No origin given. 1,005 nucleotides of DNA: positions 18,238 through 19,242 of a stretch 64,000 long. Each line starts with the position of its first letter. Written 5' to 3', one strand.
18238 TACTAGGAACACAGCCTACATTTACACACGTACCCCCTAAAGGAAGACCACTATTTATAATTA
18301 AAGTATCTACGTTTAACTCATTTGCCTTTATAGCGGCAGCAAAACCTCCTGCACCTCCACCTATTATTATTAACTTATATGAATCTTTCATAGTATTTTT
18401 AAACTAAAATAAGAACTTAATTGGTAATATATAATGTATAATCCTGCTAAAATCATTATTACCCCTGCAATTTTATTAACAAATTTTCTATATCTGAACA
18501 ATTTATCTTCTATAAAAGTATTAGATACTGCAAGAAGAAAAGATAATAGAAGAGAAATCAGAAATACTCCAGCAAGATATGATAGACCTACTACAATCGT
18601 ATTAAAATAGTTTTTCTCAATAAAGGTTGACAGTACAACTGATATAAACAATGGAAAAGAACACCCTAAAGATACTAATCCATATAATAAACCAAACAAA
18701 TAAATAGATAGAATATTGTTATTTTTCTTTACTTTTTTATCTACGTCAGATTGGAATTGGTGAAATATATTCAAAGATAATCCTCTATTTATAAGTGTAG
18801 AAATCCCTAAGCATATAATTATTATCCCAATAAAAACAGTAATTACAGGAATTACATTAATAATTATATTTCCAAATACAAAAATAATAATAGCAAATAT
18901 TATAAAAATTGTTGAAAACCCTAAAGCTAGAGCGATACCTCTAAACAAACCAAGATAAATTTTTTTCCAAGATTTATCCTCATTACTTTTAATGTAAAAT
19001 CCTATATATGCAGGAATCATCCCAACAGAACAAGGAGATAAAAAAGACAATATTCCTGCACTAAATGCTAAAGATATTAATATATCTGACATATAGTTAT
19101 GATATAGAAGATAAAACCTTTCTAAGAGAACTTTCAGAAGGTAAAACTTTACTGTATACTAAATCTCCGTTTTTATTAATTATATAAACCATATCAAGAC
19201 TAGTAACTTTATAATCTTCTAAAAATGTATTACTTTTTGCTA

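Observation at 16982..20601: Non-canonical mercury/thiophilic-metal resistance island: ArsR - Trx-like - CcdA - MerA-like operon with a divergent CadC-like ArsR and a small HCCGG peptide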

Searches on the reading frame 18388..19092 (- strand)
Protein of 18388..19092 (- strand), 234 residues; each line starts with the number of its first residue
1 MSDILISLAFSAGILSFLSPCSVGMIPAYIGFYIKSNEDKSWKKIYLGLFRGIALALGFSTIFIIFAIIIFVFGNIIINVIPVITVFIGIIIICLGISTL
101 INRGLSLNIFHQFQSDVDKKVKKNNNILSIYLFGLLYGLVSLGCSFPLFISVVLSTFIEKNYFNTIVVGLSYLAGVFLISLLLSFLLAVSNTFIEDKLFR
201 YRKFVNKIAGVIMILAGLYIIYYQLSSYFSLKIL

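Call 3: search_protein_families(library=pfam, proteins=[window:18388-19092:-], max_evalue=0.01)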
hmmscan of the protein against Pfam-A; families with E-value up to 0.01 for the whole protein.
window:18388-19092:- (234 aa): 2 families
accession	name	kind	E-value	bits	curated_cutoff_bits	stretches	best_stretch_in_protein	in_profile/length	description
PF13386.12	DsbD_2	-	2.4e-07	31.3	24.9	1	9-219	2-199/199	Cytochrome C biogenesis protein transmembrane region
PF02683.22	DsbD_TM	-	2.4e-06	27.4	27.1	1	6-221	5-215/219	Cytochrome C biogenesis protein transmembrane domain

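Call 4: search_protein_families(library=ncbifam, proteins=[window:18388-19092:-], max_evalue=0.01)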
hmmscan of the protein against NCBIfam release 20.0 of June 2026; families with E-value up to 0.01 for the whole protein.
window:18388-19092:- (234 aa): 1 family
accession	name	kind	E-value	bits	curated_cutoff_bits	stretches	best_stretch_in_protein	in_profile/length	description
NF040495.1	tranport_ArsG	equivalog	1.1e-09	38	200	1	3-222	4-222/225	aromatic aminobenezylarsenical efflux permease ArsG family transporter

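Call 10: find_homologous_proteins(query=window:18388-19092:-, max_evalue=0.00001)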
Query window:18388-19092:- (234 aa): 99 proteins with E <= 0.00001 among 2087 candidates.
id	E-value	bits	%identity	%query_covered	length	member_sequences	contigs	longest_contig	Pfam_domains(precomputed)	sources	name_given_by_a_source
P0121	2.4e-135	468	100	100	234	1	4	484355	PF02683.23,PF13386.13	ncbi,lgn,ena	-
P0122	3.7e-121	421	89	100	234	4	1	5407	PF02683.23,PF13386.13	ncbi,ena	-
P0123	9.6e-98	345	72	99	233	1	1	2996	-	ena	-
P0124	8.1e-92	325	66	99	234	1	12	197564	PF02683.23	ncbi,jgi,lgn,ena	jgi:cytochrome c biogenesis protein CcdA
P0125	3.7e-68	248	72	71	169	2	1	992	PF02683.23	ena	-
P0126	3.7e-13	68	32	96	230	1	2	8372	PF02683.23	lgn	-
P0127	1.5e-12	66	34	66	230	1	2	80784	PF02683.23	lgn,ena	-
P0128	1.8e-11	62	30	94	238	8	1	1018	PF02683.23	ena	-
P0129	1.9e-11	62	30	97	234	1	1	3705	PF02683.23,PF13386.13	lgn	-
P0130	2.5e-11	62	29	96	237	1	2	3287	PF02683.23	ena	-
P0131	4.1e-11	61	29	89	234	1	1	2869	PF02683.23,PF13386.13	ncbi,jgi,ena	ncbi:MAG: cytochrome c biogenesis protein CcdA [Eubacteriales bacterium]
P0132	4.3e-11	61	30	94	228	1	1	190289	PF02683.23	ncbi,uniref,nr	ncbi:cytochrome c biogenesis CcdA family protein [Caloranaerobacter ferrireducens]|uniref:cytochrome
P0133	7.5e-11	60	31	94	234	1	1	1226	PF02683.23,PF13386.13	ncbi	-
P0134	8.1e-11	60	30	87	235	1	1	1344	PF02683.23,PF13386.13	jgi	-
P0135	9.3e-11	60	30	94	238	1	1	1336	PF02683.23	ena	-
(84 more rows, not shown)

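Call 13: find_encoding_contigs(protein=P0126, flank=4000, max_places=2)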
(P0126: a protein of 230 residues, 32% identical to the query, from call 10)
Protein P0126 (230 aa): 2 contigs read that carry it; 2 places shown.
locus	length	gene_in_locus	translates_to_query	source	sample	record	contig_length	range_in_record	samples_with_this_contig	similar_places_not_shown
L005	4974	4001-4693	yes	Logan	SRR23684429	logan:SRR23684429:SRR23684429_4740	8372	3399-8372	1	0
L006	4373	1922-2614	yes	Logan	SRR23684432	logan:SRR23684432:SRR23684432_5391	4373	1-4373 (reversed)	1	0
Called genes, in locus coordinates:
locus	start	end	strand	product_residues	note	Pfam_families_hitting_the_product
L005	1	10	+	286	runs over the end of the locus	PF00892:EamA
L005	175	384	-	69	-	-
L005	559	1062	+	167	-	PF18955:DUF5698, PF10035:DUF2179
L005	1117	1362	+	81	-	-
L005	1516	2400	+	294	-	PF04632:FUSC (faint), PF06081:ArAE_1, PF13515:FUSC_2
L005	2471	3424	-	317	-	PF01497:Peripla_BP_2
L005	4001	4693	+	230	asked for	PF02683:DsbD_TM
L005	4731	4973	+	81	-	?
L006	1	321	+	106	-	?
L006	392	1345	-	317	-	PF01497:Peripla_BP_2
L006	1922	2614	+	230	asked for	PF02683:DsbD_TM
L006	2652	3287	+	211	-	PF00578:AhpC-TSA, PF08534:Redoxin, PF00085:Thioredoxin (weak), PF13098:Thioredoxin_2, PF13905:Thioredoxin_8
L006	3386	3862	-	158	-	PF00583:Acetyltransf_1 (weak), PF13673:Acetyltransf_10 (weak), PF13508:Acetyltransf_7 (weak)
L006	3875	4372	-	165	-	?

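Call 14: find_encoding_contigs(protein=P0127, flank=4000, max_places=2)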
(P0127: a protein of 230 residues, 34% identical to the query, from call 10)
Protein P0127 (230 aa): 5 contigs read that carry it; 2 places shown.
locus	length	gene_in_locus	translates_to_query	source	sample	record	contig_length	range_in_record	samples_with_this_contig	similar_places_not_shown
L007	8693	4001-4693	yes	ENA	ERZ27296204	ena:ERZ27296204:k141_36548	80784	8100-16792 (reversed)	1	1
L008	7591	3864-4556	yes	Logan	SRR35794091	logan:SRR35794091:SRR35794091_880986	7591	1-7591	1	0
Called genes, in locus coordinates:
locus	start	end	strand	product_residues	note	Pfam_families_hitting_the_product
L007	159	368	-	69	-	-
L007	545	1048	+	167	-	PF18955:DUF5698, PF10035:DUF2179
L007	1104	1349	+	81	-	-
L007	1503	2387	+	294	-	PF04632:FUSC (faint), PF06081:ArAE_1, PF13515:FUSC_2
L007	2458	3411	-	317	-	PF01497:Peripla_BP_2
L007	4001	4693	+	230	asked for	PF02683:DsbD_TM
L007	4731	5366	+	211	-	PF00255:GSHPx (faint), PF00578:AhpC-TSA, PF08534:Redoxin, PF00085:Thioredoxin (weak), PF13098:Thioredoxin_2, PF13905:Thioredoxin_8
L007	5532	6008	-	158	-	PF00583:Acetyltransf_1 (weak), PF13673:Acetyltransf_10 (weak), PF13508:Acetyltransf_7 (weak)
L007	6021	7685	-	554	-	PF00672:HAMP (faint), PF00015:MCPsignal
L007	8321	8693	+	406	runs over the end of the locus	PF13375:RnfC_N, PF13237:Fer4_10 (weak), PF12837:Fer4_6 (faint), PF12838:Fer4_7, PF13183:Fer4_8 (faint), PF13187:Fer4_9, PF14697:Fer4_21 (weak)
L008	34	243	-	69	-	-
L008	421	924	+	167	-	PF18955:DUF5698, PF10035:DUF2179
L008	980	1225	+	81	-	-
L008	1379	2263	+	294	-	PF04632:FUSC (faint), PF06081:ArAE_1, PF13515:FUSC_2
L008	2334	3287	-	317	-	PF01497:Peripla_BP_2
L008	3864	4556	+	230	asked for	PF02683:DsbD_TM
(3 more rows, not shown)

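Call 20: search_dna_similar(query=window:18388-19092:-, collection=plasmids, mode=protein, max_evalue=0.001, max_rows=30)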
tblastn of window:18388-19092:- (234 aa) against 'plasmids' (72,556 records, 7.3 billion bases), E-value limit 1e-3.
Records with a match: 43; places in all: 43; records where one place covers at least 80% of the query: 37.
Best place of each record, by identity: <60% 43.
By first word of the organism name: Staphylococcus 36; Nocardioides 1; Pseudonocardia 1; Paenibacillus 1; Mycolicibacterium 1; Streptomycetaceae 1; Halostella 1; Salinibaculum 1.
By predicted mobility (MOB-suite, as given by PLSDB): mobilizable 27; non-mobilizable 15; conjugative 1.
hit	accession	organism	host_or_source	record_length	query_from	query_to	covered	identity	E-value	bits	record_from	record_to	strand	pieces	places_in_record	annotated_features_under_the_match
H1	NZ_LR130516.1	Staphylococcus aureus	Homo sapiens,blood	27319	11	223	91%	29.3%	1e-6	56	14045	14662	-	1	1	cytochrome c biogenesis protein CcdA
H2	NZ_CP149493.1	Staphylococcus aureus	Homo sapiens,cell culture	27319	11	223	91%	29.3%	1e-6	56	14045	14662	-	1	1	cytochrome c biogenesis protein CcdA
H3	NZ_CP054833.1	Staphylococcus saprophyticus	Homo sapiens,whole organism,urine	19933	11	223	91%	29.3%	1e-6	56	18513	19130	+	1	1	cytochrome c biogenesis protein CcdA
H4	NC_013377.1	Staphylococcus epidermidis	-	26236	11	223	91%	29.3%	1e-6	56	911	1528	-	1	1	cytochrome c biogenesis protein CcdA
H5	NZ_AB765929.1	Staphylococcus aureus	-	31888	11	223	91%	29.3%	1e-6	56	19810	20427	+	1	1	cytochrome c biogenesis protein CcdA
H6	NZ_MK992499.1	Staphylococcus aureus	-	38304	11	223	91%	29.3%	1e-6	56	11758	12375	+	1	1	cytochrome c biogenesis protein CcdA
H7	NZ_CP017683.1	Staphylococcus aureus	environmental,bakery environment ...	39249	11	223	91%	29.3%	1e-6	56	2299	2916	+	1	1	cytochrome c biogenesis protein CcdA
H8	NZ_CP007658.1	Staphylococcus aureus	Homo sapiens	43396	11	223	91%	29.3%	1e-6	56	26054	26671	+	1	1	cytochrome c biogenesis protein CcdA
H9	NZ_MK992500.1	Staphylococcus aureus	-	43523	11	223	91%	29.3%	1e-6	56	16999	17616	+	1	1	cytochrome c biogenesis protein CcdA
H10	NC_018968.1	Staphylococcus aureus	-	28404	11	223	91%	29.3%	1e-6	56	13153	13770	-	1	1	cytochrome c biogenesis protein CcdA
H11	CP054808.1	Staphylococcus cohnii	Homo sapiens,clinical isolate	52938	11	223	91%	28.8%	9e-7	56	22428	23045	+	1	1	cytochrome C biosynthesis protein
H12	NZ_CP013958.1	Staphylococcus aureus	Homo sapiens,blood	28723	11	223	91%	28.8%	1e-5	53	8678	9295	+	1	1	cytochrome c biogenesis protein CcdA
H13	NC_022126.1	Staphylococcus aureus subsp. aureus 55/2053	-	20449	11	223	91%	28.8%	2e-5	52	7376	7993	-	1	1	cytochrome c biogenesis protein CcdA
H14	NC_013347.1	Staphylococcus aureus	-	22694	11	223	91%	28.8%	2e-5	52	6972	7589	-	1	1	cytochrome c biogenesis protein CcdA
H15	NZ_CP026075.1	Staphylococcus aureus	Homo sapiens,human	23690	11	223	91%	28.8%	2e-5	52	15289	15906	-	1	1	cytochrome c biogenesis protein CcdA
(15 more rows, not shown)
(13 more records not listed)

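Call 22: get_annotated_region(hit=H1, flank=5000)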
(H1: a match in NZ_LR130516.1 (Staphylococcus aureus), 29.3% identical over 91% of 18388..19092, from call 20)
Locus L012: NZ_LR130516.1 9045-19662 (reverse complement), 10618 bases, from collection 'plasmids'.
description: Staphylococcus aureus strain BPH2947 isolate BPH2947 plasmid 2
organism: Staphylococcus aureus (NCBI taxid 1280)
taxonomy: Bacteria; Bacillota; Bacilli; Bacillales; Staphylococcaceae; Staphylococcus; Staphylococcus aureus
host: -; source: Homo sapiens,blood; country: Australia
typing (MOB-suite, as given by PLSDB): mobilizable; replicon rep_cluster_1017,rep_cluster_1017,rep_cluster_1215
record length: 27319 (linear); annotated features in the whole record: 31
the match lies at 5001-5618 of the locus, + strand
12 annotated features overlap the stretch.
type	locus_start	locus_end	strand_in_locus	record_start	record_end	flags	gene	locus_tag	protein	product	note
CDS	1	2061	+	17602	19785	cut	cadA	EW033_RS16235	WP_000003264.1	cadmium-translocating P-type ATPase CadA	-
CDS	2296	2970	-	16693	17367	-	-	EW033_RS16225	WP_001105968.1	IS6-like element IS257 family transposase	GO:0006313 - DNA transposition [Evidence IEA]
CDS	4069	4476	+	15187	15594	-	merR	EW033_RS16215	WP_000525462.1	Hg(II)-responsive transcriptional regulator MerR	-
CDS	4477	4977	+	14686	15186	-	-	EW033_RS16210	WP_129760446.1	TlpA disulfide reductase family protein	-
CDS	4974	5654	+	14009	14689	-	-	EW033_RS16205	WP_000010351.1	cytochrome c biogenesis protein CcdA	GO:0017004 - cytochrome complex assembly [Evidence IEA]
predicted_resistance_gene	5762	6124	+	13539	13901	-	merT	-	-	mercuric transport protein MerT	predicted by amrfinderplus; class MERCURY; identity 99.17%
CDS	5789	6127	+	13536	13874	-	-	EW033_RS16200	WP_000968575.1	hypothetical protein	-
predicted_resistance_gene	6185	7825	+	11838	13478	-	merA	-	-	mercury(II) reductase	predicted by amrfinderplus; class MERCURY; identity 100.0%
predicted_resistance_gene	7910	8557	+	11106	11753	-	merB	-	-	organomercurial lyase MerB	predicted by amrfinderplus; class MERCURY; identity 100.0%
CDS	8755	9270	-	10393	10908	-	-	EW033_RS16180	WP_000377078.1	hypothetical protein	-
CDS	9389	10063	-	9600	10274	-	-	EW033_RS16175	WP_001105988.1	IS6-like element IS257 family transposase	GO:0006313 - DNA transposition [Evidence IEA]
CDS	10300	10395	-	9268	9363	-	-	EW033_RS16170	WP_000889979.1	type I toxin-antitoxin system Fst family toxin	-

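Call 23: search_dna_similar(query=window:18388-19092:-, collection=plasmids, mode=protein, max_evalue=0.001, max_rows=15, rows=spread)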
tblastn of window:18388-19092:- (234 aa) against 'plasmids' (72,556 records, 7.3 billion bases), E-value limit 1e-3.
Records with a match: 43; places in all: 43; records where one place covers at least 80% of the query: 37.
Best place of each record, by identity: <60% 43.
By first word of the organism name: Staphylococcus 36; Nocardioides 1; Pseudonocardia 1; Paenibacillus 1; Mycolicibacterium 1; Streptomycetaceae 1; Halostella 1; Salinibaculum 1.
By predicted mobility (MOB-suite, as given by PLSDB): mobilizable 27; non-mobilizable 15; conjugative 1.
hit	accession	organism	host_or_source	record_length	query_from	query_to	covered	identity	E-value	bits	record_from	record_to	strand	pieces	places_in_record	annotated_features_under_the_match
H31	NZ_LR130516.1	Staphylococcus aureus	Homo sapiens,blood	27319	11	223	91%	29.3%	1e-6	56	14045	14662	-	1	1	cytochrome c biogenesis protein CcdA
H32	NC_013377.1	Staphylococcus epidermidis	-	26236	11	223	91%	29.3%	1e-6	56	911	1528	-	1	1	cytochrome c biogenesis protein CcdA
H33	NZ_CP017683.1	Staphylococcus aureus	environmental,bakery environment ...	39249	11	223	91%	29.3%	1e-6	56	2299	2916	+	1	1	cytochrome c biogenesis protein CcdA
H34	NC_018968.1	Staphylococcus aureus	-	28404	11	223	91%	29.3%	1e-6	56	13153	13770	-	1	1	cytochrome c biogenesis protein CcdA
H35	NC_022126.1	Staphylococcus aureus subsp. aureus 55/2053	-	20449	11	223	91%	28.8%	2e-5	52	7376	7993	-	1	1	cytochrome c biogenesis protein CcdA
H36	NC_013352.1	Staphylococcus aureus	-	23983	11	223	91%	28.8%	2e-5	52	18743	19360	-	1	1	cytochrome c biogenesis protein CcdA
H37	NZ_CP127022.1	Staphylococcus aureus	Homo sapiens,Wound ...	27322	11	223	91%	28.8%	2e-5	52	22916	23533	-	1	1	cytochrome c biogenesis protein CcdA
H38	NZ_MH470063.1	Staphylococcus aureus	-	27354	11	223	91%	28.8%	2e-5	52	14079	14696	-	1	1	cytochrome c biogenesis protein CcdA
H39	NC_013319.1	Staphylococcus aureus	-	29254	11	223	91%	28.8%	2e-5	52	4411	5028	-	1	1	cytochrome c biogenesis protein CcdA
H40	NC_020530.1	Staphylococcus aureus subsp. aureus ST228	-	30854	11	223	91%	28.8%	2e-5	52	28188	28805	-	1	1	cytochrome c biogenesis protein CcdA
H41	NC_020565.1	Staphylococcus aureus subsp. aureus ST228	-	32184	11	223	91%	28.8%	2e-5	52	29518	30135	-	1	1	cytochrome c biogenesis protein CcdA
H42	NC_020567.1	Staphylococcus aureus subsp. aureus ST228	-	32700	11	223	91%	28.8%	2e-5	52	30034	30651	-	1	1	cytochrome c biogenesis protein CcdA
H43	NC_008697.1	Nocardioides sp. JS614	-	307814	6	233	97%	24.9%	5e-6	54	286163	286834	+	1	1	cytochrome c biogenesis CcdA family protein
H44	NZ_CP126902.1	Mycolicibacterium vanbaalenii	cell culture,soil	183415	129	233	45%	27.6%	4e-4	49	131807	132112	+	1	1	cytochrome c biogenesis protein CcdA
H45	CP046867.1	Salinibaculum litoreum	pure culture,isolated from salted brown ...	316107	6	58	23%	41.5%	8e-5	50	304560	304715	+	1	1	record has no annotation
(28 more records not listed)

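Call 24: get_annotated_region(hit=H43, flank=5000)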
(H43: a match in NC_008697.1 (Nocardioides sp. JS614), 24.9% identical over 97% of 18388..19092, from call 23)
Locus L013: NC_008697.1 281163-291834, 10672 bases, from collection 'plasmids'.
description: Nocardioides sp. JS614 plasmid pNOCA01, complete sequence
organism: Nocardioides sp. JS614 (NCBI taxid 196162)
taxonomy: Bacteria; Actinomycetota; Actinomycetes; Propionibacteriales; Nocardioidaceae; Nocardioides; Nocardioides sp. JS614
host: -; source: -; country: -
typing (MOB-suite, as given by PLSDB): conjugative; replicon rep_cluster_1783; relaxase MOBF; mating-pair formation MPF_T
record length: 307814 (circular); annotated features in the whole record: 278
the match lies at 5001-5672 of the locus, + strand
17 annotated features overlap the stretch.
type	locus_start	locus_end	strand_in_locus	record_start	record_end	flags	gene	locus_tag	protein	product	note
CDS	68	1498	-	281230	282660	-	merA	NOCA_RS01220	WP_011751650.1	mercury(II) reductase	-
CDS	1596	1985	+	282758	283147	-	-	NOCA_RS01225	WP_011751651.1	heavy metal-responsive transcriptional regulator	-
CDS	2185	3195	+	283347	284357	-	-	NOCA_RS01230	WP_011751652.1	bile acid:sodium symporter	-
CDS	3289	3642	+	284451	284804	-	-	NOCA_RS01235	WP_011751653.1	hypothetical protein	-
CDS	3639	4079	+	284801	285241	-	-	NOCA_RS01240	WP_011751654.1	MerR family transcriptional regulator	GO:0006355 - regulation of DNA-templated transcription [Evidence IEA]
CDS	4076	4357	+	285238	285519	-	-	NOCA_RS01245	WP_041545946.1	hypothetical protein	-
CDS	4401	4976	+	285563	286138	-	-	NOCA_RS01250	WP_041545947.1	redoxin domain-containing protein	-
CDS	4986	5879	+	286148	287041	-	-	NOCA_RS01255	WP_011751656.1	cytochrome c biogenesis CcdA family protein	-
CDS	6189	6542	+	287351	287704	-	-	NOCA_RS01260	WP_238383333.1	hypothetical protein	-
CDS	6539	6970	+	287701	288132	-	-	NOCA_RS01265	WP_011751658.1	MerR family transcriptional regulator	GO:0006355 - regulation of DNA-templated transcription [Evidence IEA]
CDS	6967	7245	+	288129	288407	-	-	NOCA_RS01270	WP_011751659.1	hypothetical protein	-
CDS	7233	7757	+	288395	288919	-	-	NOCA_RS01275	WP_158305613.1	hypothetical protein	-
CDS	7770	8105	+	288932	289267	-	-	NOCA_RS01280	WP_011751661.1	YnfA family protein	-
CDS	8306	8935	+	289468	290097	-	-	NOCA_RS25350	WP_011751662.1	GrpB family protein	-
CDS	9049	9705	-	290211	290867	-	-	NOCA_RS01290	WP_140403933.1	hypothetical protein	-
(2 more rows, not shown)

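Call 25: get_annotated_region(hit=H44, flank=5000)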
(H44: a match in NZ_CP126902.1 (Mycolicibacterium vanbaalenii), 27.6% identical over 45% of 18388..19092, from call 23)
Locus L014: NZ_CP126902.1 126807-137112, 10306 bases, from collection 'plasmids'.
description: Mycolicibacterium vanbaalenii strain JOB5 plasmid unnamed1, complete sequence
organism: Mycolicibacterium vanbaalenii (NCBI taxid 110539)
taxonomy: Bacteria; Actinomycetota; Actinomycetes; Mycobacteriales; Mycobacteriaceae; Mycolicibacterium; Mycolicibacterium vanbaalenii
host: -; source: cell culture,soil; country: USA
typing (MOB-suite, as given by PLSDB): non-mobilizable; replicon rep_cluster_248
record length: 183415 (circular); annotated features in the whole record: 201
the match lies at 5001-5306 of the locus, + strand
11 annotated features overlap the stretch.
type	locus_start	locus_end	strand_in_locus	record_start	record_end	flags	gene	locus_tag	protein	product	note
CDS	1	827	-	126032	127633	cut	-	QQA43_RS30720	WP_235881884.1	hypothetical protein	-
CDS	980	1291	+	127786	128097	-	-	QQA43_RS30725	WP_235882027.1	hypothetical protein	-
CDS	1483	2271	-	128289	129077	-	-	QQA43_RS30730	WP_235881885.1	methyltransferase domain-containing protein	-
CDS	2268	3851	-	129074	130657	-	-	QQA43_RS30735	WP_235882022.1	radical SAM protein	-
CDS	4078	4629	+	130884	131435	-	-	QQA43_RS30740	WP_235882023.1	protein disulfide oxidoreductase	-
CDS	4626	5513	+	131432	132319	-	-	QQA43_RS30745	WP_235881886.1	cytochrome c biogenesis protein CcdA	GO:0017004 - cytochrome complex assembly [Evidence IEA]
CDS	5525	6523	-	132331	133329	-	-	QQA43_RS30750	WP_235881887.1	radical SAM protein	-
CDS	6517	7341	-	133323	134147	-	-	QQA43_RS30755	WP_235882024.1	PhnD/SsuA/transferrin family substrate-binding protein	-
CDS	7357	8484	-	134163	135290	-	-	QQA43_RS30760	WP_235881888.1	acyl-CoA dehydrogenase family protein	-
CDS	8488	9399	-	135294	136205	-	-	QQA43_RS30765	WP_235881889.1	hypothetical protein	-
CDS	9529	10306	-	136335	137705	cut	-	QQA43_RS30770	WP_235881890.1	MFS transporter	GO:0055085 - transmembrane transport [Evidence IEA]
